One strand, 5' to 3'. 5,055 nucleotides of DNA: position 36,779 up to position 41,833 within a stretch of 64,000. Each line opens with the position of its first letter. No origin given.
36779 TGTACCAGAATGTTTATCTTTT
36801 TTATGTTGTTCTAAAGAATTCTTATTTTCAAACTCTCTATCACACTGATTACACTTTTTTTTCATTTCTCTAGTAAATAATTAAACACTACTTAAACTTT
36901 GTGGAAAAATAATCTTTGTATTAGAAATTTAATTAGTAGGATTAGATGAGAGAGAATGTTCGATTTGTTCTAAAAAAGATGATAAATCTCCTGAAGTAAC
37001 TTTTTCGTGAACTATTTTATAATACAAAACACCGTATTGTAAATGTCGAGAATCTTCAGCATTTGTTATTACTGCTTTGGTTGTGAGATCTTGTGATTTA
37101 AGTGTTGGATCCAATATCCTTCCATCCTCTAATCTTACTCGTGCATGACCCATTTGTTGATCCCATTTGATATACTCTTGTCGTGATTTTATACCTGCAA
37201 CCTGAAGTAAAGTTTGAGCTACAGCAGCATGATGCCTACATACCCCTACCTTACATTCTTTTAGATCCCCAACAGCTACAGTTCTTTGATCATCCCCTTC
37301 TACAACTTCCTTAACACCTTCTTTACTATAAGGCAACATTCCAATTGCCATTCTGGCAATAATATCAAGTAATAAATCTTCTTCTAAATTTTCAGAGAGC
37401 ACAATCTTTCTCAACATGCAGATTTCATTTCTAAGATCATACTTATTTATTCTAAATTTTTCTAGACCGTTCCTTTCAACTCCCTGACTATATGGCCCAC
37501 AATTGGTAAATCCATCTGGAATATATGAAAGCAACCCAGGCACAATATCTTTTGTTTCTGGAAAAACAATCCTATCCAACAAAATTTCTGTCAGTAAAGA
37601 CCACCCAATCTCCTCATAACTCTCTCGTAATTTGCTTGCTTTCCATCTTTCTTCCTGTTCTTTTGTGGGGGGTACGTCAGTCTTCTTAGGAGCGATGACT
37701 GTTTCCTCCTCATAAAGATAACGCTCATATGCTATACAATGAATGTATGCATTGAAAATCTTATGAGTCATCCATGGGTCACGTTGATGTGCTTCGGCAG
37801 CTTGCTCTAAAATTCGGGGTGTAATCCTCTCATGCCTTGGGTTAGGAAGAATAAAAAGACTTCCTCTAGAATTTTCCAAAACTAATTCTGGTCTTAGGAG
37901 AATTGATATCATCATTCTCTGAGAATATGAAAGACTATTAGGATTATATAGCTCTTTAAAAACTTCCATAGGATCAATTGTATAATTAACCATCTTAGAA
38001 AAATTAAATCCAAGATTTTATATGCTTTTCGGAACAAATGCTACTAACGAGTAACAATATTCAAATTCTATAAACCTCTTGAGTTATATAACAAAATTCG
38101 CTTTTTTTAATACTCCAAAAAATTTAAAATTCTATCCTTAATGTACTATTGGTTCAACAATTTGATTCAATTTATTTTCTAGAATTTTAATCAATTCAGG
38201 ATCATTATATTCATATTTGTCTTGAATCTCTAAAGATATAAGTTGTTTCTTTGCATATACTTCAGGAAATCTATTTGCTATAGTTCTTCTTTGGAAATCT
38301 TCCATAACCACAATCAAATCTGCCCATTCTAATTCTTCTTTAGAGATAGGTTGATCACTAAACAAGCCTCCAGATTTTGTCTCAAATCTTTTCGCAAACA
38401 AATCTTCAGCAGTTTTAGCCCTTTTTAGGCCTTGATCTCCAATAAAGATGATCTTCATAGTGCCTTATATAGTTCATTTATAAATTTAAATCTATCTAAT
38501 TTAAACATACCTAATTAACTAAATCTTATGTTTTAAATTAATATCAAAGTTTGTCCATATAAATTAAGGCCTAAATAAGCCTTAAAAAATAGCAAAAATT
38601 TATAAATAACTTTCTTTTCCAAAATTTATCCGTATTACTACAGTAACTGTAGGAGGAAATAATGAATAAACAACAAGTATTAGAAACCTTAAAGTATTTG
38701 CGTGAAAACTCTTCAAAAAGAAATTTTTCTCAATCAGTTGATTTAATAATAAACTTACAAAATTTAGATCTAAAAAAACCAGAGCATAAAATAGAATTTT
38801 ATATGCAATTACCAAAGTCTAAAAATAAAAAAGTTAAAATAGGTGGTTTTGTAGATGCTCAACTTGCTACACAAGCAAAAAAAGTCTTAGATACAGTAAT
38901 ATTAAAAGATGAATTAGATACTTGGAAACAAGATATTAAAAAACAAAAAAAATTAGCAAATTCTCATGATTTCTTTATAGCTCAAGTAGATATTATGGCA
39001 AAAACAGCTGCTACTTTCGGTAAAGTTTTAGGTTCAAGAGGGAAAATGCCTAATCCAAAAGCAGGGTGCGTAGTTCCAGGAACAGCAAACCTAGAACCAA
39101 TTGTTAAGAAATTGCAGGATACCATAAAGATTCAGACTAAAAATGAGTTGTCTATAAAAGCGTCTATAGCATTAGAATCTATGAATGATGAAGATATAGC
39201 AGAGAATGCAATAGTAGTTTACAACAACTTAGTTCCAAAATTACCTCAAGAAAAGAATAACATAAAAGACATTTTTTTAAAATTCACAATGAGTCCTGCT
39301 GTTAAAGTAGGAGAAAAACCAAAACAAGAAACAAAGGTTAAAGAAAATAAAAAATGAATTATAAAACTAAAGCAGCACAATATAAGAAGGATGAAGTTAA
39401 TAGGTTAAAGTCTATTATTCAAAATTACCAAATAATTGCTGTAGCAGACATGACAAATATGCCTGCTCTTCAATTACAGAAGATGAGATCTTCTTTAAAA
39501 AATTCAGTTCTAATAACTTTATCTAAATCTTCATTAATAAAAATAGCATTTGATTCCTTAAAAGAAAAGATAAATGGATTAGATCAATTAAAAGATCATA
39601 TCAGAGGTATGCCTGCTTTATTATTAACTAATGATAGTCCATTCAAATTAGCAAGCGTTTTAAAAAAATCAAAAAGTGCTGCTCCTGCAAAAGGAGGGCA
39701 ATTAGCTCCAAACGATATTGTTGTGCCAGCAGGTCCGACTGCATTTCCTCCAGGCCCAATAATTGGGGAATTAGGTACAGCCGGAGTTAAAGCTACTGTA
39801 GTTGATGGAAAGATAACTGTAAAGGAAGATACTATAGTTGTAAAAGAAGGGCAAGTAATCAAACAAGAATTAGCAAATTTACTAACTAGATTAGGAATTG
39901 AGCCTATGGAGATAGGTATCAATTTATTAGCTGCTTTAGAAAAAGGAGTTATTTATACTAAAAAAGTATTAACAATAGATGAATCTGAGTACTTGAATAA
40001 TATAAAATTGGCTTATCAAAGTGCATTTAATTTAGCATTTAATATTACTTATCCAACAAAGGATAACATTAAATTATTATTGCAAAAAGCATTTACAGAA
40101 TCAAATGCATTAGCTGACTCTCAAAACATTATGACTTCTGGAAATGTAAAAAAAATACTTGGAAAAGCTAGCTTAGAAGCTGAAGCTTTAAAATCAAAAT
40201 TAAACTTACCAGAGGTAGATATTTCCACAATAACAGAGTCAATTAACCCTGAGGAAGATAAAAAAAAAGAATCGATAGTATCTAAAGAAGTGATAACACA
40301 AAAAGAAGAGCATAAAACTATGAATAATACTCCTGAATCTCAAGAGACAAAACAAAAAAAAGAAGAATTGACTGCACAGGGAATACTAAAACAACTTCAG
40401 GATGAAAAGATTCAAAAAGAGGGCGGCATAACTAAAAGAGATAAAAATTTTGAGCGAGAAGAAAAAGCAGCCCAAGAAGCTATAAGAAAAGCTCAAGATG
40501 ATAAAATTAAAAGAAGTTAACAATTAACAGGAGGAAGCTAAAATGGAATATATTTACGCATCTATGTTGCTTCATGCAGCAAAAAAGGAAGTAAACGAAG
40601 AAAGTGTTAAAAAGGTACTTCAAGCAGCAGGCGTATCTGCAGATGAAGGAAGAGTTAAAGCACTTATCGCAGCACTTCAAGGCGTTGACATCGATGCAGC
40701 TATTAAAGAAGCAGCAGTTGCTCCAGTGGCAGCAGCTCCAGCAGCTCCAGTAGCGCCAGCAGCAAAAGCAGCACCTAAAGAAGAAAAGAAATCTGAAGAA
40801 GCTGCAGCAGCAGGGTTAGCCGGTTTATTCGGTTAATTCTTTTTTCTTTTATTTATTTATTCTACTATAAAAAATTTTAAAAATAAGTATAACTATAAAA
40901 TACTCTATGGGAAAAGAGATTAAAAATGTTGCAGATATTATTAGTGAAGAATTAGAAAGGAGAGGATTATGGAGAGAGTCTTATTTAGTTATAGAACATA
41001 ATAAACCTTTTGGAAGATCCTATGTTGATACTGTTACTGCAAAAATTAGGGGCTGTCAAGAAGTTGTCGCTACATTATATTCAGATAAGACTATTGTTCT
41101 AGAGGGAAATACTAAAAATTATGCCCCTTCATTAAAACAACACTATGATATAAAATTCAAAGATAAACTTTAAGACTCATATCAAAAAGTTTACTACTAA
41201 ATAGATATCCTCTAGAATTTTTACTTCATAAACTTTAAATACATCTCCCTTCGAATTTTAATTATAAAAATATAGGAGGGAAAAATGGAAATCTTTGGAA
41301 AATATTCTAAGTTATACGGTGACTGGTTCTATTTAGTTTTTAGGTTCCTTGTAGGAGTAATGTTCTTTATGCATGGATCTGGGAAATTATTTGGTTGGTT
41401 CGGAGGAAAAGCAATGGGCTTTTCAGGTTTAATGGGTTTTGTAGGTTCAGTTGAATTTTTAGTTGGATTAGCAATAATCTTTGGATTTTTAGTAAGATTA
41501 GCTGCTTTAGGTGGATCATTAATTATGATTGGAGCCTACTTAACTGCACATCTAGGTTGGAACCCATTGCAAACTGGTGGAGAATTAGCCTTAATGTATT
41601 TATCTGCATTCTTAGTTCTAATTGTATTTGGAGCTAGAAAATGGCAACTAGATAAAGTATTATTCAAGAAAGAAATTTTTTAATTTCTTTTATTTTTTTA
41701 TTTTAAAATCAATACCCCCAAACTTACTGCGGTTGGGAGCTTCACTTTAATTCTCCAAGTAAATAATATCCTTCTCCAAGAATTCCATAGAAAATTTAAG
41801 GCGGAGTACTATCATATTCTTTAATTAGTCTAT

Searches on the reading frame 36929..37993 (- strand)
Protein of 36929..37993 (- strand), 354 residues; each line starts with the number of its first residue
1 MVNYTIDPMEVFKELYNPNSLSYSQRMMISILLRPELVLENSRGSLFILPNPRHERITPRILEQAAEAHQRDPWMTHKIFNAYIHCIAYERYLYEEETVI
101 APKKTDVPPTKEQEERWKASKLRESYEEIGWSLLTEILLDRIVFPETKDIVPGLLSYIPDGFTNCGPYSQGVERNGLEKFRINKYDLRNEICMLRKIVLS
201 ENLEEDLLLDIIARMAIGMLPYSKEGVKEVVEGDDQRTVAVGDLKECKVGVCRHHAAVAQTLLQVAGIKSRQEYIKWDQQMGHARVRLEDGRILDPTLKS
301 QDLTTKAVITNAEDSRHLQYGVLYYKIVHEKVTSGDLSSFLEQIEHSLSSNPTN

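Call 4: search_protein_families(library=pfam, proteins=[window:36929-37993:-], max_evalue=0.1)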
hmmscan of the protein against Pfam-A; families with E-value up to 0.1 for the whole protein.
window:36929-37993:- (354 aa): 1 family
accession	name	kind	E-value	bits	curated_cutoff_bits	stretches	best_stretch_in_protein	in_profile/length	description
PF01841.26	Transglut_core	-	0.0049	17.6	23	1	244-274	46-76/108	Transglutaminase-like superfamily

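Call 72: search_protein_families(library=ncbifam, proteins=[window:36929-37993:-], max_evalue=0.05)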
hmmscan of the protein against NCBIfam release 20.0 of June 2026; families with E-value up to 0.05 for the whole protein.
window:36929-37993:- (354 aa): 0 families

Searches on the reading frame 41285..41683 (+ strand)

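Call 78: search_protein_families(library=pfam, proteins=[window:41285-41683:+], max_evalue=0.001)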
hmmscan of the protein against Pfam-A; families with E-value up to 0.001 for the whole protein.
window:41285-41683:+ (132 aa): 2 families
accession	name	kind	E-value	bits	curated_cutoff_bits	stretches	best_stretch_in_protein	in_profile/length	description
PF07681.17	DoxX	-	9.3e-11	42.7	23.6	1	17-89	3-84/85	DoxX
PF04173.18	DoxD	-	7e-06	26.5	22.7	1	50-129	68-147/167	TQO small subunit DoxD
